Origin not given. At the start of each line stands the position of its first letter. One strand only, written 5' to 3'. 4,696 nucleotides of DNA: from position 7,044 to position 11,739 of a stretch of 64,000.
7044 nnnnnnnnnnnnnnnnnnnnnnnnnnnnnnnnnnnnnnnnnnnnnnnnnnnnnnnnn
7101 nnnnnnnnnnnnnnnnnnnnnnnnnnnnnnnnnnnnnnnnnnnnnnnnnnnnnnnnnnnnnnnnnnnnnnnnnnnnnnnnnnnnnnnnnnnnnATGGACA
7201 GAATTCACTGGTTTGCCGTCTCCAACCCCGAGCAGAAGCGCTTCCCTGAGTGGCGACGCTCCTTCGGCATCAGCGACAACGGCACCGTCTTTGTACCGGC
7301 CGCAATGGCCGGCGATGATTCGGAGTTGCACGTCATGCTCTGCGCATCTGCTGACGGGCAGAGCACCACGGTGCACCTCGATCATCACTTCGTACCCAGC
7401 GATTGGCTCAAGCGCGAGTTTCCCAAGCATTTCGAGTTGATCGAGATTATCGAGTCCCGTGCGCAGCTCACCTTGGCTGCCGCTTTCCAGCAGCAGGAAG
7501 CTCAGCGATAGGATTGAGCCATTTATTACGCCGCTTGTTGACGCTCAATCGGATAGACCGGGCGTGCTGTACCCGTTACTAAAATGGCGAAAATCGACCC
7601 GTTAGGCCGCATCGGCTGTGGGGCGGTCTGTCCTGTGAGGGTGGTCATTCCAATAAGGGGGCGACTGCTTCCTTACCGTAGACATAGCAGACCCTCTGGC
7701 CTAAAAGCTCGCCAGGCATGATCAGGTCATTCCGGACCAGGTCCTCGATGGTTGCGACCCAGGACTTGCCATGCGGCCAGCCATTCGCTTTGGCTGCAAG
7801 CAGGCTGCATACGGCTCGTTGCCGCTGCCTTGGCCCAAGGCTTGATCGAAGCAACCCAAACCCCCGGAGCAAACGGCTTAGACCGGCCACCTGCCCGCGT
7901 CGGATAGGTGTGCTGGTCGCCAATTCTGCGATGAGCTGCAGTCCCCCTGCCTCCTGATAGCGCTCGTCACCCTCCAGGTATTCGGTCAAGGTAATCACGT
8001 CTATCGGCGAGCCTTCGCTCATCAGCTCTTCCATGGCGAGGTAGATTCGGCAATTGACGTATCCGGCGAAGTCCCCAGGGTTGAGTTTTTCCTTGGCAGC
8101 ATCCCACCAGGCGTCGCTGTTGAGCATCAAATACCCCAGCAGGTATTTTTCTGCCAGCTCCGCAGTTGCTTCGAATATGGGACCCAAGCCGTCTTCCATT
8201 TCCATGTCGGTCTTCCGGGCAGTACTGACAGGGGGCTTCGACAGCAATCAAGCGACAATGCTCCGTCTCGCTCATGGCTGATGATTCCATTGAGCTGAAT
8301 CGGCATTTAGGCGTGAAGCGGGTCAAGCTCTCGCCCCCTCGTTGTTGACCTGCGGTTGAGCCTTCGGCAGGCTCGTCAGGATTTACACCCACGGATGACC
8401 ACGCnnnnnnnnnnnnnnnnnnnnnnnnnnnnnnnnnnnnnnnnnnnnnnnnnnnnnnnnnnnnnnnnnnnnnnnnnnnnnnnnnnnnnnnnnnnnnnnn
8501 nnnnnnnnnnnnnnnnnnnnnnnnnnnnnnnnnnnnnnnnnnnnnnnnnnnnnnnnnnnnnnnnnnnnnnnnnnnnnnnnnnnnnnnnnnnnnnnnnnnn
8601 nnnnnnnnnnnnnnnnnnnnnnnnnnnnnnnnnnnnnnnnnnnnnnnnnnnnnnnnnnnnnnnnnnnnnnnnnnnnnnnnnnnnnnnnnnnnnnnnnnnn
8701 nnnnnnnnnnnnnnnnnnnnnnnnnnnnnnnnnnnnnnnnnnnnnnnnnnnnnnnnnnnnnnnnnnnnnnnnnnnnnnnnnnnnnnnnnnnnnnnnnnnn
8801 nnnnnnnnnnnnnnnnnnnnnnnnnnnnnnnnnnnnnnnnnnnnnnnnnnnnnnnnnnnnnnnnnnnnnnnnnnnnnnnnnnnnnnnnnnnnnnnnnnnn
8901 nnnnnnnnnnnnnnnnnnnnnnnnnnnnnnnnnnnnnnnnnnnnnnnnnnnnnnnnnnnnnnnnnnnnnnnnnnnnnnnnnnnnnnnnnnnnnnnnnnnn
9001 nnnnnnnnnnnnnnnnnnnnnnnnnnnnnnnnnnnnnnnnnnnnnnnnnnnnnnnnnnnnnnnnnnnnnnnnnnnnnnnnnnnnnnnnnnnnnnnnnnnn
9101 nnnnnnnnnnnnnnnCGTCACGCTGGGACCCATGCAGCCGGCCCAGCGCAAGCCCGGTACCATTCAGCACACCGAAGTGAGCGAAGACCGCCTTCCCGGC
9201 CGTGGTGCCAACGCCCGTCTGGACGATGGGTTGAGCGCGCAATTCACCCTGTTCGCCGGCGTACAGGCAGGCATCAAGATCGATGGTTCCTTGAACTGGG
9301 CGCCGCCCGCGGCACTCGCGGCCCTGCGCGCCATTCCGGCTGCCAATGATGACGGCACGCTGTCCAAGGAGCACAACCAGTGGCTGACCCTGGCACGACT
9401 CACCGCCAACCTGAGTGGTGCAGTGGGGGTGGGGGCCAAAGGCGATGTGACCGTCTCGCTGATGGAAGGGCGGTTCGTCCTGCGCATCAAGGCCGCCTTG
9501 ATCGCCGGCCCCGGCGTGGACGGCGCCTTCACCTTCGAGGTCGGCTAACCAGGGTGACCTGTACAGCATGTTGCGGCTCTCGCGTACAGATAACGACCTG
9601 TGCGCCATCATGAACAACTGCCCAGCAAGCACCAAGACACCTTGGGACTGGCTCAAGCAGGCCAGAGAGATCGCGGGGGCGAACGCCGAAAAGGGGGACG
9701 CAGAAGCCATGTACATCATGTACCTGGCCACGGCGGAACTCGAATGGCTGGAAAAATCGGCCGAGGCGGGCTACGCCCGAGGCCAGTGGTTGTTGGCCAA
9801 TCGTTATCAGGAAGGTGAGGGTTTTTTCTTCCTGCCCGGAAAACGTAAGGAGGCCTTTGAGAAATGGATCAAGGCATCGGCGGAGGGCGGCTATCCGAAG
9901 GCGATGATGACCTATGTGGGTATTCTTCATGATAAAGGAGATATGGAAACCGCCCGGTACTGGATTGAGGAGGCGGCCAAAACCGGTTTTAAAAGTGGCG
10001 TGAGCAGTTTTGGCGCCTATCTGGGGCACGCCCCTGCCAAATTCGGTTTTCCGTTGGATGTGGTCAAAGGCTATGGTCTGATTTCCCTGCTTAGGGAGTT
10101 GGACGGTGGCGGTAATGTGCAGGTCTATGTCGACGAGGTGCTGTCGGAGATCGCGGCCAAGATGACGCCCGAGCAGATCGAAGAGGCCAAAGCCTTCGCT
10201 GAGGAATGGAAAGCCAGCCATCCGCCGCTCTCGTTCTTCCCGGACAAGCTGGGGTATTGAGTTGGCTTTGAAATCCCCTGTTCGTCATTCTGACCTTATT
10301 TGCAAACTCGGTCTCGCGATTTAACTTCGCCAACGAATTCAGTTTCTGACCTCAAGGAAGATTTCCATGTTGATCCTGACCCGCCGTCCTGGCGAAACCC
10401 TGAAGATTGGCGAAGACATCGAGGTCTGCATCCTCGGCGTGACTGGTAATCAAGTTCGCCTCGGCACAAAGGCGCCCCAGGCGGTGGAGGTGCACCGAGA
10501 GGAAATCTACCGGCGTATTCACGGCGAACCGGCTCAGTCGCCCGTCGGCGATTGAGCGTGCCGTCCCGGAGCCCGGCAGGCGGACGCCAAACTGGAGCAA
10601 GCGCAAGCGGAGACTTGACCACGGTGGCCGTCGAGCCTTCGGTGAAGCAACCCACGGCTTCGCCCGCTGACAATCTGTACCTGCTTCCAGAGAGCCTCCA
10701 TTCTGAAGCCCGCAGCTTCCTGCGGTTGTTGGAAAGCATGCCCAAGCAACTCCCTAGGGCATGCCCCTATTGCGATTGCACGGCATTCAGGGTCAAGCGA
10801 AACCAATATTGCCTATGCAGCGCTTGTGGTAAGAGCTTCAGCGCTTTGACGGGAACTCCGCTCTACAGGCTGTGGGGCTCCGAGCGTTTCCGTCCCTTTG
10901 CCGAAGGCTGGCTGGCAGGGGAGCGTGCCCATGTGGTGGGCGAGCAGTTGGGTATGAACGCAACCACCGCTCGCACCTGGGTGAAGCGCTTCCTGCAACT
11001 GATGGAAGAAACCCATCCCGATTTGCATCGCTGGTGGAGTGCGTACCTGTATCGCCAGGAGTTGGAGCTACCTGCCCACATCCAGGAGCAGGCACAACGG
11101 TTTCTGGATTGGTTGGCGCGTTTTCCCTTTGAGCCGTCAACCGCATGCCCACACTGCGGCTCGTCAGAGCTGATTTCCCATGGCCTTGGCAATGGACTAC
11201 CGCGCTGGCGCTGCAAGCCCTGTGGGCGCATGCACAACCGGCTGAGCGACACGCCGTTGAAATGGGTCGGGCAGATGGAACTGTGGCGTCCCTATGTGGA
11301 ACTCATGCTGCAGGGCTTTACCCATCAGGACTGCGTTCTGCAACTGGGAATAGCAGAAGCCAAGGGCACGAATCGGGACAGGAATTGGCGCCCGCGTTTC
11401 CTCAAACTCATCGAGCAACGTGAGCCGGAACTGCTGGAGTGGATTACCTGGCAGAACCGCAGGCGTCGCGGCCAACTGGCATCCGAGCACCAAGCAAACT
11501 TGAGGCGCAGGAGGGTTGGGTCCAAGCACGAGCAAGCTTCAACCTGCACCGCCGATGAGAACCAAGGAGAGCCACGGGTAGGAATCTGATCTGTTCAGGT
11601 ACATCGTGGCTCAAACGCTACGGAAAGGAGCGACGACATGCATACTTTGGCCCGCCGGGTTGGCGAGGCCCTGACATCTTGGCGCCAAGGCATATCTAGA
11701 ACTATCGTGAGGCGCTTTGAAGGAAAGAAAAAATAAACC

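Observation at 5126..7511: Shedu-like (DUF4263) nuclease with a roughly 330-aa unassigned N-terminal region and two small convergent genes, one a zinc-ribbon protein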

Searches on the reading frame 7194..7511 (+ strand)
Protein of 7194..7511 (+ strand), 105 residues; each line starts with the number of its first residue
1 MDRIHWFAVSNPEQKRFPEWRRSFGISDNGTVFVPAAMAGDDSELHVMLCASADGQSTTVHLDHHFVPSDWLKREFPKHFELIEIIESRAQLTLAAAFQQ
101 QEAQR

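Call 3: search_protein_families(library=pfam, proteins=[window:7194-7511:+], max_evalue=0.01)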
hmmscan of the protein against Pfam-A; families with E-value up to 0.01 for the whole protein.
window:7194-7511:+ (105 aa): 0 families

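Call 4: search_protein_families(library=padloc, proteins=[window:7194-7511:+], max_evalue=0.01)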
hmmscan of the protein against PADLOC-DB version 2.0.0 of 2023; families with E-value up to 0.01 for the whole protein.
window:7194-7511:+ (105 aa): 0 families

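Call 6: search_protein_families(library=ncbifam, proteins=[window:7194-7511:+], max_evalue=0.01)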
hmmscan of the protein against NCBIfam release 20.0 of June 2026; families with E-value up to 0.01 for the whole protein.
window:7194-7511:+ (105 aa): 0 families

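Call 21: search_protein_families(library=phrogs, proteins=[window:7194-7511:+], max_evalue=0.01)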
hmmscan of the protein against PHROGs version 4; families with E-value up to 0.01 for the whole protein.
window:7194-7511:+ (105 aa): 0 families

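Call 68: find_homologous_proteins(query=window:7194-7511:+, max_evalue=0.001)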
Query window:7194-7511:+ (105 aa): 87 proteins with E <= 0.001 among 91 candidates.
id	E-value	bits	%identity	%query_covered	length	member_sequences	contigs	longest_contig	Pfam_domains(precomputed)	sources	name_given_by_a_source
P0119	1.3e-65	236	100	100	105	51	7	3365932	-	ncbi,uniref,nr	ncbi:Uncharacterised protein [Pseudomonas aeruginosa]|uniref:hypothetical protein n=1 Tax=Pseudomona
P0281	6.6e-56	205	87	98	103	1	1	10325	-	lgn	-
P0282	2.5e-55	203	88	98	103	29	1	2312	-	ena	-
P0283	6.7e-55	202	87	98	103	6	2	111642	-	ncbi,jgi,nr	ncbi:hypothetical protein KUT70_18855 [Pseudomonas aeruginosa]|jgi:hypothetical protein|nr:hypotheti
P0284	2.0e-52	194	83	98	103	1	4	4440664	-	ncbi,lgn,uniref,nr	ncbi:hypothetical protein OU997_03215 [Pseudomonas sp. SL4(2022)]|uniref:hypothetical protein n=1 Ta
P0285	1.3e-51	191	83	98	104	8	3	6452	-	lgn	-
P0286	3.3e-50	186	81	94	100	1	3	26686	-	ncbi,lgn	-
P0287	3.8e-49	183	79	95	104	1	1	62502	-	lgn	-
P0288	6.1e-49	182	77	98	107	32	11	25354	-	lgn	-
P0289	2.6e-48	180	82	94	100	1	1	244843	-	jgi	jgi:hypothetical protein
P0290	2.9e-48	180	75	98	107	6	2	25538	-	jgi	jgi:hypothetical protein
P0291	3.6e-48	180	75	98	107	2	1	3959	-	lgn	-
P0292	6.0e-48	179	76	98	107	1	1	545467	-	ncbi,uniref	ncbi:hypothetical protein J4P02_03630 [Pseudomonas sp. NFXW11]|uniref:hypothetical protein n=1 Tax=P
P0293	7.8e-48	179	76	96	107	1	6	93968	-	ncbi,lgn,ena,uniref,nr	ncbi:hypothetical protein MXL15_22505 [Pseudomonas mosselii]|uniref:hypothetical protein n=1 Tax=Pse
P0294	1.3e-47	178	80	95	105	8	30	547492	-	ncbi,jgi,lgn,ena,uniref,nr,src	ncbi:hypothetical protein TMS3_0124880 [Pseudomonas taeanensis MS-3]|uniref:Uncharacterized protein 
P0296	2.4e-47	177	74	98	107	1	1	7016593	-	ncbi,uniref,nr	ncbi:hypothetical protein C4K04_5438 [Pseudomonas chlororaphis]|uniref:Uncharacterized protein n=1 T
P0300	5.1e-47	176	74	98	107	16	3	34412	-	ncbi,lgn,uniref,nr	ncbi:Uncharacterized protein ALO82_02266 [Pseudomonas syringae pv. broussonetiae]|uniref:Uncharacter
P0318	1.0e-43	166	76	90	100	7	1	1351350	-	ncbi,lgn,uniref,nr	ncbi:hypothetical protein DY954_07590 [Pseudomonas aeruginosa]|uniref:hypothetical protein n=1 Tax=P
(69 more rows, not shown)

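Call 69: find_encoding_contigs(protein=P0296, flank=7000, max_places=2)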
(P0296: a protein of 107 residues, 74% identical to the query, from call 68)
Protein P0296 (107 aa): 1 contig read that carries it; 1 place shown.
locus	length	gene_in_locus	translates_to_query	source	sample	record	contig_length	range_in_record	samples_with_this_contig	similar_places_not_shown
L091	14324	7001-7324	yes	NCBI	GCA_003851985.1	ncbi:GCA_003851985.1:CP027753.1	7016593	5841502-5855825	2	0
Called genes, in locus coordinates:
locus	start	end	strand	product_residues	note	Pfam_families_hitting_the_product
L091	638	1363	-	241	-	PF00857:Isochorismatase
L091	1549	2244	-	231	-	PF02678:Pirin, PF17954:Pirin_C_2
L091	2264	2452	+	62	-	-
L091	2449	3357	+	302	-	PF00126:HTH_1, PF03466:LysR_substrate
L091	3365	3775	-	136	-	PF01609:DDE_Tnp_1 (weak)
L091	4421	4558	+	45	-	-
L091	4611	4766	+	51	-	PF19455:DUF5993 (weak)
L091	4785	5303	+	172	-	PF02600:DsbB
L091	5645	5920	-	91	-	-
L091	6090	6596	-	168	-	PF13302:Acetyltransf_3, PF00583:Acetyltransf_1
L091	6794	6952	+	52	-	PF02583:Trns_repr_metal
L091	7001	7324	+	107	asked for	-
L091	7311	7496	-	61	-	PF04014:MazE_antitoxin (weak)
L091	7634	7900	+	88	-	-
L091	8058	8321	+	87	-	PF12693:GspL_C (weak)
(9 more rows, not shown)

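Call 70: find_encoding_contigs(protein=P0300, flank=7000, max_places=2)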
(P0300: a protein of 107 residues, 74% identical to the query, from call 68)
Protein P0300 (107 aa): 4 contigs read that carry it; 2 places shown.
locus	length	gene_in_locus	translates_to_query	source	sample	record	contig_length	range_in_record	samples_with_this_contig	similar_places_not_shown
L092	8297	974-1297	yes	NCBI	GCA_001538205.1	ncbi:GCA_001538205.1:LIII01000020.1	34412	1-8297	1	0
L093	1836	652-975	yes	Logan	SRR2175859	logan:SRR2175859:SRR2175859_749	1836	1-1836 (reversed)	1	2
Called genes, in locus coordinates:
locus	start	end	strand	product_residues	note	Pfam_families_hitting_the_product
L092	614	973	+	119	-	-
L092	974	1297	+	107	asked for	-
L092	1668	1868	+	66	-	-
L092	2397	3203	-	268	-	PF13714:PEP_mutase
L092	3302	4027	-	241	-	PF01370:Epimerase, PF13460:NAD_binding_10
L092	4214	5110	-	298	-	PF00892:EamA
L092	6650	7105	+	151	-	PF01638:HxlR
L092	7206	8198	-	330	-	PF00356:LacI, PF00532:Peripla_BP_1, PF13377:Peripla_BP_3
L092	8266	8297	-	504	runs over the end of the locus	PF00251:Glyco_hydro_32N, PF08244:Glyco_hydro_32C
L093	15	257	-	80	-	-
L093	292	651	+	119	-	-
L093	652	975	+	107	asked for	-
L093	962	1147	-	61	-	PF04014:MazE_antitoxin (weak)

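Call 71: find_encoding_contigs(protein=P0318, flank=7000, max_places=2)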
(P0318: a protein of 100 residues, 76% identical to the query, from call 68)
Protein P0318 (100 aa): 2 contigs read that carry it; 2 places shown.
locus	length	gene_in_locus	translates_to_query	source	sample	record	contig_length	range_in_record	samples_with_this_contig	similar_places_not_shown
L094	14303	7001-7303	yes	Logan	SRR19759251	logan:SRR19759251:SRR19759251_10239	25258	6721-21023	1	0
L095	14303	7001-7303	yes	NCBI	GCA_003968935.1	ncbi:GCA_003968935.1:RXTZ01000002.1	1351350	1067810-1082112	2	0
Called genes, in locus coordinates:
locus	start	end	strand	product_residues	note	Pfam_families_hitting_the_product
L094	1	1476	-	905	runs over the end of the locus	PF00005:ABC_tran, PF13304:AAA_21 (weak), PF00005:ABC_tran, PF13304:AAA_21 (weak), PF12679:ABC2_membrane_2, PF12698:ABC2_membrane_3, PF01061:ABC2_membrane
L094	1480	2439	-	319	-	PF00364:Biotin_lipoyl (faint), PF25917:BSH_RND (weak), PF25973:BSH_CzcB (weak), PF25876:HH_MFP_RND (faint)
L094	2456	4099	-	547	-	PF07969:Amidohydro_3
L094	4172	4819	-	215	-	PF00440:TetR_N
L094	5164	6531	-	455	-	PF01946:Thi4 (weak), PF01266:DAO, PF03486:HI0933_like (faint), PF13738:Pyr_redox_3 (faint)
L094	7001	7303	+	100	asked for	-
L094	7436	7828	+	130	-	-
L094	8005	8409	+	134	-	-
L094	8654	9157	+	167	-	PF08937:ThsB_TIR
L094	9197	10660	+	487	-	PF13289:SIR2_2, PF18185:STALD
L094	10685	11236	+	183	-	PF13676:TIR_2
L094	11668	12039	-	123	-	PF10711:DUF2513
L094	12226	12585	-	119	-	-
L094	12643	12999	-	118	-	PF00816:Histone_HNS (faint), PF22055:MvaT_DBD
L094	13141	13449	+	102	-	-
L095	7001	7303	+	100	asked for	-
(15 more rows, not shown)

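Call 76: find_encoding_contigs(protein=P0294, flank=7000, max_places=4)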
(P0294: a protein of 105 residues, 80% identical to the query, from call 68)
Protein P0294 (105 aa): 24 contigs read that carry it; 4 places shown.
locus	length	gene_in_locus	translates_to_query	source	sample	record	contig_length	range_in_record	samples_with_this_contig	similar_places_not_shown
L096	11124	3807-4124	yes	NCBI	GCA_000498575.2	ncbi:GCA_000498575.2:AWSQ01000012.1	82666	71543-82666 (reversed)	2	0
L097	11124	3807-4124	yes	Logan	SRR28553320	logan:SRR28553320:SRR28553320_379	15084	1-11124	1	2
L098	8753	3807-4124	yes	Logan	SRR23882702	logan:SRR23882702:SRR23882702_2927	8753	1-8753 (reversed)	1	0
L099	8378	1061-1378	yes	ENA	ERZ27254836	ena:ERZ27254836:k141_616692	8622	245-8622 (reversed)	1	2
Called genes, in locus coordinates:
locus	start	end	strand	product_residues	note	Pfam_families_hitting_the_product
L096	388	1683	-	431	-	PF00589:Phage_integrase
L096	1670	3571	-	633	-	PF07514:TraI_2, PF07515:TraI_2_C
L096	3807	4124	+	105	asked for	-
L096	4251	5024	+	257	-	PF05235:CHAD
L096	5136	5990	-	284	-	PF04116:FA_hydroxylase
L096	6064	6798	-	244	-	PF00165:HTH_AraC (faint), PF12833:HTH_18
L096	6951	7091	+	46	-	-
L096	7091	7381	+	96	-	-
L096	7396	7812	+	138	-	PF13386:DsbD_2 (weak)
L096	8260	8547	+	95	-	PF08681:TacA1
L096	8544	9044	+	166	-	PF00583:Acetyltransf_1, PF13673:Acetyltransf_10 (weak), PF13508:Acetyltransf_7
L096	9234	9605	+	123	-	PF12553:DUF3742 (weak)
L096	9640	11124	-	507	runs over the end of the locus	PF07916:TraG_N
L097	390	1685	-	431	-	PF00589:Phage_integrase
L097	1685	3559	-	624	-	PF07514:TraI_2, PF07515:TraI_2_C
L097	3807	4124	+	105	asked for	-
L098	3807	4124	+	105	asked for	-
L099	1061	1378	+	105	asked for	-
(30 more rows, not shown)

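Call 77: find_encoding_contigs(protein=P0283, flank=7000, max_places=3)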
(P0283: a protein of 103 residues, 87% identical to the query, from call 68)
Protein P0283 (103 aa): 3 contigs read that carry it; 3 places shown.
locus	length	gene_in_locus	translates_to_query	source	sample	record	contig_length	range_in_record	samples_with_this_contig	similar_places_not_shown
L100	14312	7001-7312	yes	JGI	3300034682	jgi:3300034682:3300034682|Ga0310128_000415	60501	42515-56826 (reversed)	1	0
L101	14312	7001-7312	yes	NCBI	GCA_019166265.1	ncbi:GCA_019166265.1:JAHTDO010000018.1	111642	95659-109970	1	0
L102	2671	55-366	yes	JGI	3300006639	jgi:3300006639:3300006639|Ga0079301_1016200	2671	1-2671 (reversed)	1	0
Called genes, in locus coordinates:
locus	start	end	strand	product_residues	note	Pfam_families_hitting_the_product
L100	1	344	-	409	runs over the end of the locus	PF07690:MFS_1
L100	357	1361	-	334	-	PF00044:Gp_dh_N, PF02800:Gp_dh_C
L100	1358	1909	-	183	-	PF05706:CDKN3, PF22784:PTP-SAK, PF22785:Tc-R-P, PF00782:DSPc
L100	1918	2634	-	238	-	PF03358:FMN_red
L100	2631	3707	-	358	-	PF01758:SBF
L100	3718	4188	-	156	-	PF01451:LMWPc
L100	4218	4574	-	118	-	PF01022:HTH_5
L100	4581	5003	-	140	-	PF01451:LMWPc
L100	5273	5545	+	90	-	-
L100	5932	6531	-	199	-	PF00772:DnaB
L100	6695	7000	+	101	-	-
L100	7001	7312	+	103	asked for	-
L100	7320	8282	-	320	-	PF06977:SdiA-regulated, PF13449:Phytase-like (weak)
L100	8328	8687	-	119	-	PF01258:zf-dskA_traR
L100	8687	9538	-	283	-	PF00582:Usp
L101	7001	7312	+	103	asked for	-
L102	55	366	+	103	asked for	-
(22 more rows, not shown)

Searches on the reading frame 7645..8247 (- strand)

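Call 3: search_protein_families(library=pfam, proteins=[window:7645-8247:-], max_evalue=0.01)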
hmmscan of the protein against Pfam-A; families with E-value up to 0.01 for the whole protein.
window:7645-8247:- (200 aa): 1 family
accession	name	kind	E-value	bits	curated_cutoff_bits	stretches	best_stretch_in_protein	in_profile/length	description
PF00772.26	DnaB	-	6.4e-16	58.7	23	1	32-116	8-91/103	DnaB-like helicase N terminal domain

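Call 4: search_protein_families(library=padloc, proteins=[window:7645-8247:-], max_evalue=0.01)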
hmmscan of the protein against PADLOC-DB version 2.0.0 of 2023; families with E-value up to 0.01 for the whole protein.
window:7645-8247:- (200 aa): 0 families

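Call 6: search_protein_families(library=ncbifam, proteins=[window:7645-8247:-], max_evalue=0.01)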
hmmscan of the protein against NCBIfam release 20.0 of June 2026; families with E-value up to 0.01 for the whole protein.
window:7645-8247:- (200 aa): 14 families
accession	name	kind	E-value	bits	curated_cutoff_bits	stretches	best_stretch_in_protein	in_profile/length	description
NF040583.1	dnaB_SPI-7_type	exception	7.3e-16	58.2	655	1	30-114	5-88/434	SPI-7-type island replicative DNA helicase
NF004384.0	PRK05748.1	equivalog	1.1e-14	53.9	525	1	31-115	15-98/452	replicative DNA helicase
NF005945.0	PRK08006.1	equivalog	1.1e-12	47.6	898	1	31-115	32-115/471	replicative DNA helicase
TIGR03600.1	phage_DnaB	exception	2.2e-12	46.7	498.65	1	32-116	4-87/421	phage replicative helicase, DnaB family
NF006458.0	PRK08840.1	equivalog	8.1e-12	44.6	884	1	32-115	26-108/464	replicative DNA helicase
NF005369.0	PRK06904.1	equivalog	5.8e-11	41.8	809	1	31-134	30-131/474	replicative DNA helicase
TIGR00665.1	DnaB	equivalog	1e-10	41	385.25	1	32-116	8-91/435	replicative DNA helicase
NF005424.0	PRK07004.1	equivalog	5.7e-09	35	834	1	32-115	21-103/460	replicative DNA helicase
NF005852.0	PRK07773.1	equivalog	1.1e-08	33.9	780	1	32-114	30-111/886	replicative DNA helicase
NF006606.0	PRK09165.1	equivalog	2.6e-08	32.9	540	1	32-113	27-107/497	replicative DNA helicase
NF006443.0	PRK08760.1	equivalog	3.5e-08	32.2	741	1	32-134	39-139/476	replicative DNA helicase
NF004109.0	PRK05595.1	equivalog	1.7e-06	27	737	1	32-113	14-94/444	replicative DNA helicase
NF005240.0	PRK06749.1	subfamily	0.0055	15.5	686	1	32-112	8-84/428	replicative DNA helicase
NF006306.0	PRK08506.1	equivalog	0.0086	14.7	596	0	33-105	10-81/472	replicative DNA helicase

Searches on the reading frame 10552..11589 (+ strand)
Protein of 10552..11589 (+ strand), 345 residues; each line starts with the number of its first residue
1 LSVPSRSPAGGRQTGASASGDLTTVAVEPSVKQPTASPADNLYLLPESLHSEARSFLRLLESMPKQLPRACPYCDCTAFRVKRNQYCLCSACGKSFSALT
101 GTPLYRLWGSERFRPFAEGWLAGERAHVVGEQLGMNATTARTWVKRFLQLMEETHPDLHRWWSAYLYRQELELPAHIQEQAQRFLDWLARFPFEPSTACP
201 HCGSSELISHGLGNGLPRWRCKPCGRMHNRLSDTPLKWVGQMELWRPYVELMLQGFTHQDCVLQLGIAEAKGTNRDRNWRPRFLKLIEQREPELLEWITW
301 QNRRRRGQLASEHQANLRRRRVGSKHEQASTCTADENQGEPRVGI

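Call 46: search_protein_families(library=pfam, proteins=[window:10552-11589:+], max_evalue=0.001)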
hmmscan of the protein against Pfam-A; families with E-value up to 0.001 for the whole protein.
window:10552-11589:+ (345 aa): 1 family
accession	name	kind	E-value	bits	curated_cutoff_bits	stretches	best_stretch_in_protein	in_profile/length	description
PF12760.12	Zn_ribbon_IS1595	-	0.00086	19.7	25.4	0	189-226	13-45/46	Transposase zinc-ribbon domain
